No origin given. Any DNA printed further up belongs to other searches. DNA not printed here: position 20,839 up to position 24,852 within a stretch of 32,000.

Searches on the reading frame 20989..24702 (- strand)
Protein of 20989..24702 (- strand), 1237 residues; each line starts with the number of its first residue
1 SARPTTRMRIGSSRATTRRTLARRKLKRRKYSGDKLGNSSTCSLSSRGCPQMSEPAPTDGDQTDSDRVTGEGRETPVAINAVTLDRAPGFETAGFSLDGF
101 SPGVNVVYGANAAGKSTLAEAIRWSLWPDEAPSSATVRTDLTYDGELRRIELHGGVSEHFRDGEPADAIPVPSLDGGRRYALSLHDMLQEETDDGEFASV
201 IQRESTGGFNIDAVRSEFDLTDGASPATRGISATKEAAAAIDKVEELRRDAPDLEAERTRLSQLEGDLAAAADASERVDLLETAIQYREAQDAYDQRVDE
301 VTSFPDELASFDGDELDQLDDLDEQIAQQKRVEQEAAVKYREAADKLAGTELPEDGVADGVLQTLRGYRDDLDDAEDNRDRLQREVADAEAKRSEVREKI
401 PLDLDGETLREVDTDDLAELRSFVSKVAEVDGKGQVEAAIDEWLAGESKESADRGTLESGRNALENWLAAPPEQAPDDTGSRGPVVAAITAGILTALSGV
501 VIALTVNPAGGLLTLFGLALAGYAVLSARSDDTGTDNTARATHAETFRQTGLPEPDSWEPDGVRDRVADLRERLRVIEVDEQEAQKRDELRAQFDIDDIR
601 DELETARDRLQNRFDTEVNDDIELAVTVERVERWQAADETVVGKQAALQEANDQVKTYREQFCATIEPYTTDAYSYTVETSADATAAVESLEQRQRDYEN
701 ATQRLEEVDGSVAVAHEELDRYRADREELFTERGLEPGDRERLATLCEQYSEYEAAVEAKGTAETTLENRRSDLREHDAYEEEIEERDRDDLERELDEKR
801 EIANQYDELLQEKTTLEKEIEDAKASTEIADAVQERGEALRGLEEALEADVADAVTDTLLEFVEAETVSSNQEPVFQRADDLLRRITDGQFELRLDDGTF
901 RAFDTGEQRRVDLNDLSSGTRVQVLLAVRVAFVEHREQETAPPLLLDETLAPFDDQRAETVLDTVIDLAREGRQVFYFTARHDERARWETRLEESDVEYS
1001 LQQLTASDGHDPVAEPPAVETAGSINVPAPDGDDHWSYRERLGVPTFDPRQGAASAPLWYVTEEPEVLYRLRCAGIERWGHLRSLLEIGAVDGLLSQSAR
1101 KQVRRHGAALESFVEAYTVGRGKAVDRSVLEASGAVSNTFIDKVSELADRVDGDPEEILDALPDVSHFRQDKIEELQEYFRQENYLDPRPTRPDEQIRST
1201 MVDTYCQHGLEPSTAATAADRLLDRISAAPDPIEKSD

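Call 6: search_protein_families(library=pfam, proteins=[window:20989-24702:-], max_evalue=0.01)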
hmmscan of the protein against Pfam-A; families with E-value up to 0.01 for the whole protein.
window:20989-24702:- (1237 aa): 5 families
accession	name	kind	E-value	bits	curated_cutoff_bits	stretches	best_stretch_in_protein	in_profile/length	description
PF02463.25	SMC_N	-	1.8e-08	34.6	40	1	100-129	22-51/220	RecF/RecN/SMC N terminal domain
PF13476.12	AAA_23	-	4.8e-07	31.1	27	1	100-148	17-56/201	AAA domain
PF13304.12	AAA_21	-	9.9e-07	29.5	27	1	104-126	1-23/304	AAA domain, putative AbiEii toxin, Type IV TA system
PF13175.12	AAA_15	-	2.3e-05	24.6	32.1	0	100-124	21-45/374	AAA ATPase domain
PF13514.12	AAA_27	-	0.0002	21.5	22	1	82-126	6-50/206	AAA domain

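Call 7: search_protein_families(library=padloc, proteins=[window:20989-24702:-], max_evalue=0.01)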
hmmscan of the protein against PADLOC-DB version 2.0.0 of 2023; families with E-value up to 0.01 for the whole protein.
window:20989-24702:- (1237 aa): 16 families
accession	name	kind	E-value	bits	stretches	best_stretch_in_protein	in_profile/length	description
PDLC03859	LmuB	-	5.4e-16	56.9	3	565-932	268-524/611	-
PDLC04135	mad3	-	1.5e-11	42.5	2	99-130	19-50/374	mads_3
PDLC02980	AriA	-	3.6e-08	31.7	1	104-127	1-24/304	-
PDLC04213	HEC-02A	-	5.8e-06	24.1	0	860-979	157-270/337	-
PDLC02979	AriA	-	2.2e-05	22.4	0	100-124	21-45/373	-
PDLC03865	LmuB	-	2.4e-05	20.8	1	94-126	23-55/1007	-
PDLC03863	LmuB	-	4.6e-05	20.3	1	99-126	21-48/610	-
PDLC00099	GajA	-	4.8e-05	20.5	1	100-150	27-77/626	AAA ATPase domain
PDLC00250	LmuB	-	0.00026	17.8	1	98-126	23-51/582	AAA ATPase domain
PDLC02335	AbiLi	-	0.00052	17.2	1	105-124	79-98/326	AbiLi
PDLC04164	AriA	-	0.00094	16.8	0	868-968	127-220/253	-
PDLC00091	GajA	-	0.0014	15.6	0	100-135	22-57/627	AAA ATPase domain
PDLC03860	LmuB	-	0.0015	15.2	1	100-126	24-50/565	-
PDLC02913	ATPase_I-A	-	0.0022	15.2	0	96-126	69-98/508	-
PDLC00102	GajA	-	0.0031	14.1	1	100-125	21-46/532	AAA ATPase domain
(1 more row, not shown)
